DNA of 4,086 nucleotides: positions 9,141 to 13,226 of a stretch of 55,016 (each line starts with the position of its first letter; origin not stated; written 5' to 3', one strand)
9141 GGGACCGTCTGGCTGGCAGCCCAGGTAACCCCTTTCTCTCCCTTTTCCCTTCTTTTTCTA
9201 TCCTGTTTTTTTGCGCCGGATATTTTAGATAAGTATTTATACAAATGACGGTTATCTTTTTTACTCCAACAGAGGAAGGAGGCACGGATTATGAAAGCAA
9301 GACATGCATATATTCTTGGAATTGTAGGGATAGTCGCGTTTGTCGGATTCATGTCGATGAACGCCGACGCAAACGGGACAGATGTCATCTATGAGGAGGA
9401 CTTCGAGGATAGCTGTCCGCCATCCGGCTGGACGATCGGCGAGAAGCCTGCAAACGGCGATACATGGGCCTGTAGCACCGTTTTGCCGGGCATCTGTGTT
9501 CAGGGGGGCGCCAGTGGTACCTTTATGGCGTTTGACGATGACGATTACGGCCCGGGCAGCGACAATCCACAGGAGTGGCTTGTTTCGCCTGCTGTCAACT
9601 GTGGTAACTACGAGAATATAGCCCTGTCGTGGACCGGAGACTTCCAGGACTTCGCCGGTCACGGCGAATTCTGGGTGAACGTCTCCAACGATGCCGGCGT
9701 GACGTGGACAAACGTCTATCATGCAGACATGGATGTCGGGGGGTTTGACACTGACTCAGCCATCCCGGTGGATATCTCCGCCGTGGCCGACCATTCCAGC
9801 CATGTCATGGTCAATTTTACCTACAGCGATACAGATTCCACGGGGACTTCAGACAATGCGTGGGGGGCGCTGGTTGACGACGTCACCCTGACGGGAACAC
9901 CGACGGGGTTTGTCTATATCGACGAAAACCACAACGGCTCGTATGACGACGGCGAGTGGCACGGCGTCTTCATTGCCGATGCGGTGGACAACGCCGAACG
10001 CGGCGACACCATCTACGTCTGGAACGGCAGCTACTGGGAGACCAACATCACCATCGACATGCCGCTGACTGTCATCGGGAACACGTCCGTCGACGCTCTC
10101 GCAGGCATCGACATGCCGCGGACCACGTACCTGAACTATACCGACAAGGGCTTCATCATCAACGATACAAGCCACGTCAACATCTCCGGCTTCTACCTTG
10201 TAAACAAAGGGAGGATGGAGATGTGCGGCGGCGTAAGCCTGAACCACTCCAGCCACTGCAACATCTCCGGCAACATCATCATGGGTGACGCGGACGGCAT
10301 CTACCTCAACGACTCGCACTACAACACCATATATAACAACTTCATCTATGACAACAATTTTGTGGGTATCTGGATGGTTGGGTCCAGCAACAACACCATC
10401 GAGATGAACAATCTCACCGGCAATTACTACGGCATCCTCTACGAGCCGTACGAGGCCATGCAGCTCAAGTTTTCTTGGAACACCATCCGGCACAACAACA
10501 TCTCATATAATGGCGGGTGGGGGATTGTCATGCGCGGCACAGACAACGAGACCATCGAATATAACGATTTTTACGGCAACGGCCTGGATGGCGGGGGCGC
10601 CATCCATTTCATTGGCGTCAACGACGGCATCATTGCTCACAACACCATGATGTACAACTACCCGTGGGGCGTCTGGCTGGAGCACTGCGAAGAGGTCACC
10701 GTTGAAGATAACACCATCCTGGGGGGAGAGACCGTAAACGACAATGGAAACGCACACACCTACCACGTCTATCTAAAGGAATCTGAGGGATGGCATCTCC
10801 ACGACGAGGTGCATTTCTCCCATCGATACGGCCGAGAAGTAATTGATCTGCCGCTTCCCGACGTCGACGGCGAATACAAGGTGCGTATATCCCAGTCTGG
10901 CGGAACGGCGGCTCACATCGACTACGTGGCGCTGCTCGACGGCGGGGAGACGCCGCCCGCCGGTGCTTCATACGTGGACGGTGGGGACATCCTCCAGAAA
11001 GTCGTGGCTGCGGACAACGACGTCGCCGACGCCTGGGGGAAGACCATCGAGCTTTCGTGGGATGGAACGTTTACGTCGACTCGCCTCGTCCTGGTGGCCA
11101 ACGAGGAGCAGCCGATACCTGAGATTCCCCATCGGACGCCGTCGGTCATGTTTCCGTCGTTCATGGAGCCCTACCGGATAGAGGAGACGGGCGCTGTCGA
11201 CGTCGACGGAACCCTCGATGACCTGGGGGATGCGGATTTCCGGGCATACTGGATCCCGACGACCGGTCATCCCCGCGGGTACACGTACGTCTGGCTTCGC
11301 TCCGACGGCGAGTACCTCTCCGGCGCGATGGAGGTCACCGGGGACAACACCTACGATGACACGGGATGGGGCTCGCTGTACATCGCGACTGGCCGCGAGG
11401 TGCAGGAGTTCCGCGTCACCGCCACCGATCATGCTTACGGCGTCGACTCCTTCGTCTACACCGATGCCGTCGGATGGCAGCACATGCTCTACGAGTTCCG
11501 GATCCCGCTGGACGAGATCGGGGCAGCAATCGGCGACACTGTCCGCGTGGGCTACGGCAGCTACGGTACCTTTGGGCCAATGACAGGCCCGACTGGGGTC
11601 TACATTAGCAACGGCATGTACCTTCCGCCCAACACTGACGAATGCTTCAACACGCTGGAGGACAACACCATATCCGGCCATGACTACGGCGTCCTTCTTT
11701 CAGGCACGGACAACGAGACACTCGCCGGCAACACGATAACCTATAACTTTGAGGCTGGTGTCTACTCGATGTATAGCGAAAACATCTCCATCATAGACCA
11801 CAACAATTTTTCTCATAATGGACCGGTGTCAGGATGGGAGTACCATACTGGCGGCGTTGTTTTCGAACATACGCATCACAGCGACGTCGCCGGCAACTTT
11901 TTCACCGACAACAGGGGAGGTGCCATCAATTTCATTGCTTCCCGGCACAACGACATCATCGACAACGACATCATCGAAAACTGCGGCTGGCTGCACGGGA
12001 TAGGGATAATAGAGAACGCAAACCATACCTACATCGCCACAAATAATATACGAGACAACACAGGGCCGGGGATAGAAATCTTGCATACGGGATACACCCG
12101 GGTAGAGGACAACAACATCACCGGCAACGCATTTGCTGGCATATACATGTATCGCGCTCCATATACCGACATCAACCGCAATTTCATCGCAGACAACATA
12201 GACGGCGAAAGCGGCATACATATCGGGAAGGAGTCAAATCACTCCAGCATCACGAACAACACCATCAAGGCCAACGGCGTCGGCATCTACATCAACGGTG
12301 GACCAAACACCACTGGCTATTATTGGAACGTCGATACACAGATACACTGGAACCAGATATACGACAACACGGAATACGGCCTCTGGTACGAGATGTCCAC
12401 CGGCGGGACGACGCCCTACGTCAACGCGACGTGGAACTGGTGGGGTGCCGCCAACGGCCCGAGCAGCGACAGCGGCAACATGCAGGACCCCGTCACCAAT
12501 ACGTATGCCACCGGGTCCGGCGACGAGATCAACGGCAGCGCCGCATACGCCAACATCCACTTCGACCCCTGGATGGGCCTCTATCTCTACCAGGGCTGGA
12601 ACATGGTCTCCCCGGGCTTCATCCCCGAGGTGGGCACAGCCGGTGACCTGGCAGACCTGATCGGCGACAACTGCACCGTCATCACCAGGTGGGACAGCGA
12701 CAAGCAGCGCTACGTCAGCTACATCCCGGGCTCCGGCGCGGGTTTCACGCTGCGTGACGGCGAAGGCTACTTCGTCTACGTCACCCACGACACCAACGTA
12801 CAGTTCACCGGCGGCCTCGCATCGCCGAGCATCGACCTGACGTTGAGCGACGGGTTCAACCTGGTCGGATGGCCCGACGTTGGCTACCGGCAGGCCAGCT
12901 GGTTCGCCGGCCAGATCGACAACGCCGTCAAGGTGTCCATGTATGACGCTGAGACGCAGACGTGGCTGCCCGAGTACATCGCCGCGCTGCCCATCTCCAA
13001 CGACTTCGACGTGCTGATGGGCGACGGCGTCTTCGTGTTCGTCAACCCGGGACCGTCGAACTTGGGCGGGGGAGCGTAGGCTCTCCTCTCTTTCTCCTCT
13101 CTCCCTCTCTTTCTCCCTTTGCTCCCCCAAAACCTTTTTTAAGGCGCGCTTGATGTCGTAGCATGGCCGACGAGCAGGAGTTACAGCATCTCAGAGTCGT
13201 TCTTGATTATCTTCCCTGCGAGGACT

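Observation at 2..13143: Same-strand tandem array of three giant mosaic beta-helix surface proteins with a shared C-terminal cassette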

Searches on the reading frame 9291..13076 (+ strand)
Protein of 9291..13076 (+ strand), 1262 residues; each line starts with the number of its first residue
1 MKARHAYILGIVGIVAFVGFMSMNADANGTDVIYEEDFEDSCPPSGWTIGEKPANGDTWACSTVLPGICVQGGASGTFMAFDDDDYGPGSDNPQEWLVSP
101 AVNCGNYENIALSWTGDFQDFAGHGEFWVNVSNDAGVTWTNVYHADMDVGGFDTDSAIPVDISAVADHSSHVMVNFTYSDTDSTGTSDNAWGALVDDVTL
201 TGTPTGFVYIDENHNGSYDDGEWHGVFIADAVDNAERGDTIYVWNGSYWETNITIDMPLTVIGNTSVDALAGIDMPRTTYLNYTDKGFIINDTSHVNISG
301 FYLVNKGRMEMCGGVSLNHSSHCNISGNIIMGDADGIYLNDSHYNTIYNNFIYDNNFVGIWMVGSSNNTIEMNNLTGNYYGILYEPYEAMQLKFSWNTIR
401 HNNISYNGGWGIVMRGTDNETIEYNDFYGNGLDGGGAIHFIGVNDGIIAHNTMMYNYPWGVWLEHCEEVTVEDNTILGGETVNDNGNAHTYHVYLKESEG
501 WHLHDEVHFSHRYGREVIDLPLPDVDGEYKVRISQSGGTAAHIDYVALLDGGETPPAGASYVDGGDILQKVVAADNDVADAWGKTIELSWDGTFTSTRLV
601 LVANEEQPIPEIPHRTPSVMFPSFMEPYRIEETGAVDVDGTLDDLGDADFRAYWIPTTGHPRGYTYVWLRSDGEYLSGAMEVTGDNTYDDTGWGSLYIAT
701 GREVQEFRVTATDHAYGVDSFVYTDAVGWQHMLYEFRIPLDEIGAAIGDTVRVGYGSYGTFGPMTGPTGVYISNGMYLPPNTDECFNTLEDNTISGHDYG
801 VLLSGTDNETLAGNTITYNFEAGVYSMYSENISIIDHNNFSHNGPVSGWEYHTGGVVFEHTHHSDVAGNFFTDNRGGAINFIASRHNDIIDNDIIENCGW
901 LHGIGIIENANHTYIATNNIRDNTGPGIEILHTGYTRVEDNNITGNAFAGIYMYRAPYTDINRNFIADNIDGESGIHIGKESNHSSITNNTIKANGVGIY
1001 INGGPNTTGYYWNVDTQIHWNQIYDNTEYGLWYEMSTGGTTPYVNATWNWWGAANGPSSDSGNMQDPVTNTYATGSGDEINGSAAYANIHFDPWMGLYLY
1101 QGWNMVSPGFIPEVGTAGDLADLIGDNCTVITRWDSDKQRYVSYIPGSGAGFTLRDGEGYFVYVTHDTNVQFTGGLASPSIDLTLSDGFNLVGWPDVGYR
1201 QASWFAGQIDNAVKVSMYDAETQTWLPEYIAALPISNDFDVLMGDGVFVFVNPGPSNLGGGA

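Call 10: search_protein_families(library=pfam, proteins=[window:9291-13076:+], max_evalue=0.01)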
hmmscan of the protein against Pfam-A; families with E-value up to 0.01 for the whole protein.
window:9291-13076:+ (1262 aa): 2 families
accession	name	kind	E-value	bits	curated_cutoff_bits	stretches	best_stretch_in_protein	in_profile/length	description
PF13229.12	Beta_helix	-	8.8e-41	139.6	25.9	4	903-1037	2-124/158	Right handed beta helix region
PF05048.19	NosD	-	1.5e-39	136.1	23.6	3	234-430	3-172/212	Periplasmic copper-binding protein (NosD)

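Call 11: search_protein_families(library=ncbifam, proteins=[window:9291-13076:+], max_evalue=0.01)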
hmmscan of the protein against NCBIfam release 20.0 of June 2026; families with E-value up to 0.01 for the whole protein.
window:9291-13076:+ (1262 aa): 2 families
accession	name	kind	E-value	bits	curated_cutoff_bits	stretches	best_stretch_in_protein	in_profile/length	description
TIGR03804.1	para_beta_helix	repeat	8e-30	102.3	19.45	5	314-356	1-43/44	parallel beta-helix repeat protein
TIGR04247.1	NosD_copper_fam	subfamily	1.5e-26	92.9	300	2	788-1012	87-299/377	nitrous oxide reductase family maturation protein NosD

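Call 36: find_encoding_contigs(protein=window:9291-13076:+, flank=10000, max_places=4)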
Protein window:9291-13076:+ (1262 aa): 2 contigs read that carry it; 1 place shown.
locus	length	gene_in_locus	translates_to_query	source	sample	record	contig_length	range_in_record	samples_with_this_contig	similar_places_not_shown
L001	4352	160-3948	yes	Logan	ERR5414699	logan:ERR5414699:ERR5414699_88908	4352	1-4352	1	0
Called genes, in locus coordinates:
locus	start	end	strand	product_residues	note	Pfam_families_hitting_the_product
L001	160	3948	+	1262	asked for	PF05048:NosD, PF13229:Beta_helix, PF05048:NosD, PF13229:Beta_helix, PF05048:NosD, PF13229:Beta_helix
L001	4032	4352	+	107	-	?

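Call 87: search_solved_structures(query=window:9291-13076:+, max_evalue=0.001)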
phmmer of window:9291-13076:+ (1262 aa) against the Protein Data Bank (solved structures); distinct sequences matched with E-value up to 0.001: 0.

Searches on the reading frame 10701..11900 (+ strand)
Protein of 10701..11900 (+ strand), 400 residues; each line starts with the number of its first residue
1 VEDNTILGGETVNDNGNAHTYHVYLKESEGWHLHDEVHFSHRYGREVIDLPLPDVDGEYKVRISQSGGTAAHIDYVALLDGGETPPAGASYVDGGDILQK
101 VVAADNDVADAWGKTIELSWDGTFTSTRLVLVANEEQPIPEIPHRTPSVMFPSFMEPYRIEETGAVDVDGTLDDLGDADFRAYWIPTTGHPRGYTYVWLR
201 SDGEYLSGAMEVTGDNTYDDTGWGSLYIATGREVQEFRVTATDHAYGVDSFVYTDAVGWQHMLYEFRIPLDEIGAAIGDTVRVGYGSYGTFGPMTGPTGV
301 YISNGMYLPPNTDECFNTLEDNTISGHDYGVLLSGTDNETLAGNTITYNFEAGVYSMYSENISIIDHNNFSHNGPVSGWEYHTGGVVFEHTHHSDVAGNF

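Call 18: search_protein_families(library=pfam, proteins=[window:10701-11900:+], max_evalue=10)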
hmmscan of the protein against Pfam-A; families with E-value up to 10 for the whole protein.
window:10701-11900:+ (400 aa): 3 families
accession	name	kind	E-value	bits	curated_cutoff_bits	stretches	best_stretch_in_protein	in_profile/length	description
PF13229.12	Beta_helix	-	2.8e-09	37.2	25.9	1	317-390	10-84/158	Right handed beta helix region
PF05048.19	NosD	-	3.9e-08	33.4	23.6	1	316-373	92-172/212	Periplasmic copper-binding protein (NosD)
PF10600.14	PDZ_assoc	-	0.17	12.8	27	1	297-329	2-33/68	PDZ-associated domain of NMDA receptors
